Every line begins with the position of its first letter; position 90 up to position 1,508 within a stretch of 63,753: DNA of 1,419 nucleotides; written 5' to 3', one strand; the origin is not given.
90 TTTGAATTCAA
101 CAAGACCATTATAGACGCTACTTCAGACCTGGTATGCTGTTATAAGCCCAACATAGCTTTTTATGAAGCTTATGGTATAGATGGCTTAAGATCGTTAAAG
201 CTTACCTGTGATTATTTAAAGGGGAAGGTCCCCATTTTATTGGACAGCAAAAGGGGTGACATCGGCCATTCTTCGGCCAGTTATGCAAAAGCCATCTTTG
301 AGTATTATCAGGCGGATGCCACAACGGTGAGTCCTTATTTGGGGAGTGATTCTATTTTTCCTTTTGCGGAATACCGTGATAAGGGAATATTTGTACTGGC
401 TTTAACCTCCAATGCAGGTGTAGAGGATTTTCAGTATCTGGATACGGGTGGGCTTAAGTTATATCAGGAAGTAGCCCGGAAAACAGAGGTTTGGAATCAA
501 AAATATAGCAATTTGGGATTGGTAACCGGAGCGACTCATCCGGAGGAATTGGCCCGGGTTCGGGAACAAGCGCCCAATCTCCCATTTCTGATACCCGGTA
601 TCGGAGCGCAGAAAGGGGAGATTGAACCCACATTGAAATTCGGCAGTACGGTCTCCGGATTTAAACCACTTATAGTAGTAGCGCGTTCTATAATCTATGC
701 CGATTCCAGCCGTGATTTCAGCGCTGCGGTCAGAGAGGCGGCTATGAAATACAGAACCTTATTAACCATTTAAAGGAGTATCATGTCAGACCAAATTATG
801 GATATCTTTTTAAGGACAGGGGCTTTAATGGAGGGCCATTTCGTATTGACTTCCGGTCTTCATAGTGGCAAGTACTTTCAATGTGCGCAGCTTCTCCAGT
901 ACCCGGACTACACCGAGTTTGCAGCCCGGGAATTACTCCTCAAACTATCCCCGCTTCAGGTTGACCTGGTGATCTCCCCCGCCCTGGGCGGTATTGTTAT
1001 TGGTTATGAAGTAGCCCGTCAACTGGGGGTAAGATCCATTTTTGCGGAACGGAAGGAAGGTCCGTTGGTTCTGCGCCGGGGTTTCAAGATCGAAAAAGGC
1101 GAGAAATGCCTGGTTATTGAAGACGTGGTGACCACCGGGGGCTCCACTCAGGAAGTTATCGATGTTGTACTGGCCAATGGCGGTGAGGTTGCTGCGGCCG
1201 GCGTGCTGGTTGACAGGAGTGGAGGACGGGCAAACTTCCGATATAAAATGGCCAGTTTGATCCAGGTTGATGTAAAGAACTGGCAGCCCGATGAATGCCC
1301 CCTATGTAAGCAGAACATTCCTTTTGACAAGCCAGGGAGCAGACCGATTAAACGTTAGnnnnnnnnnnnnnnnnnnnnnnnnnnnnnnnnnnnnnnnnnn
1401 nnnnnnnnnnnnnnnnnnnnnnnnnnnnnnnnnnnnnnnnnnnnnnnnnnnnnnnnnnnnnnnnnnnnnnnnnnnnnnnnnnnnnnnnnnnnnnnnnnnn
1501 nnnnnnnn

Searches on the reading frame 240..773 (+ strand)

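Call 73: search_protein_families(library=ncbifam, proteins=[window:240-773:+], max_evalue=0.00001)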
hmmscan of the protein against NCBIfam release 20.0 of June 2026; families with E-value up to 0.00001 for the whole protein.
window:240-773:+ (177 aa): 3 families
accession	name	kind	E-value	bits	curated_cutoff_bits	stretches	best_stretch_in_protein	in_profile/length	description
TIGR02127.1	pyrF_sub2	equivalog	3.8e-43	147.6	110.6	1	2-163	92-259/261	orotidine-5'-phosphate decarboxylase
NF004034.0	PRK05500.1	equivalog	8.6e-26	90.5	656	1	1-169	93-259/478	bifunctional orotidine-5'-phosphate decarboxylase/orotate phosphoribosyltransferase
NF010386.0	PRK13813.1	equivalog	5e-10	39.3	208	1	2-166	60-211/216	orotidine 5'-phosphate decarboxylase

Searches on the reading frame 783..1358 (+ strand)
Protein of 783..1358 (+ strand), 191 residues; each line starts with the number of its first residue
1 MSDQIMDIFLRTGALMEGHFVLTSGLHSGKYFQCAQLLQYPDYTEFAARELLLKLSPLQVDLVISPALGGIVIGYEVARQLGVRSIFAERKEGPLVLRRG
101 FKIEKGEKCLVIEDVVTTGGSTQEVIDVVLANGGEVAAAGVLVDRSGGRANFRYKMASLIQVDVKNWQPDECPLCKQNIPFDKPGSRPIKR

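Call 73: search_protein_families(library=ncbifam, proteins=[window:783-1358:+], max_evalue=0.00001)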
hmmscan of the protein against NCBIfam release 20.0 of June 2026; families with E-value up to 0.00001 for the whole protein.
window:783-1358:+ (191 aa): 14 families
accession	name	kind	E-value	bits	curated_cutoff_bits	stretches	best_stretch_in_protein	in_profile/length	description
TIGR01367.1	pyrE_Therm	equivalog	6e-62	208.6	150.25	1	5-187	2-187/187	orotate phosphoribosyltransferase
TIGR00336.1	pyrE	equivalog_domain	9.1e-19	67.9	106.8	1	10-153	4-157/173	orotate phosphoribosyltransferase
NF002620.0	PRK02277.1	subfamily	1.1e-10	41.6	115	1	56-162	83-197/201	orotate phosphoribosyltransferase-like protein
NF002633.0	PRK02304.1-2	equivalog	1.1e-09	38.3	224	1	36-149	25-140/172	adenine phosphoribosyltransferase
TIGR01743.1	purR_Bsub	equivalog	1.4e-09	37.3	258.7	0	103-163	191-251/268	pur operon repressor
NF010382.0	PRK13809.1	equivalog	9e-09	35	208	1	2-149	10-161/210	orotate phosphoribosyltransferase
NF006328.0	PRK08558.1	equivalog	1.7e-08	34.4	184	0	30-92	82-144/238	adenine phosphoribosyltransferase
NF002636.0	PRK02304.1-5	equivalog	2.2e-08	33.8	125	1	35-151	30-148/176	adenine phosphoribosyltransferase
TIGR01090.1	apt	equivalog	5.9e-08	33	185.85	1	35-150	22-139/169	adenine phosphoribosyltransferase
NF002635.0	PRK02304.1-4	subfamily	6.1e-08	32.4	146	1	102-166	111-178/188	adenine phosphoribosyltransferase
NF040646.1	HPT_Archaea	equivalog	1e-07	31.7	200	1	103-166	111-178/184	hypoxanthine/guanine phosphoribosyltransferase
NF001729.0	PRK00455.1-3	equivalog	1e-07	31.5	245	1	18-142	32-162/231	orotate phosphoribosyltransferase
NF045507.1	transregGfcR_Halo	equivalog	1.1e-07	31.6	300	1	99-162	146-209/215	transcriptional regulator GfcR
NF005592.0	PRK07322.1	subfamily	1e-06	28.3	143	0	105-142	119-156/180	adenine phosphoribosyltransferase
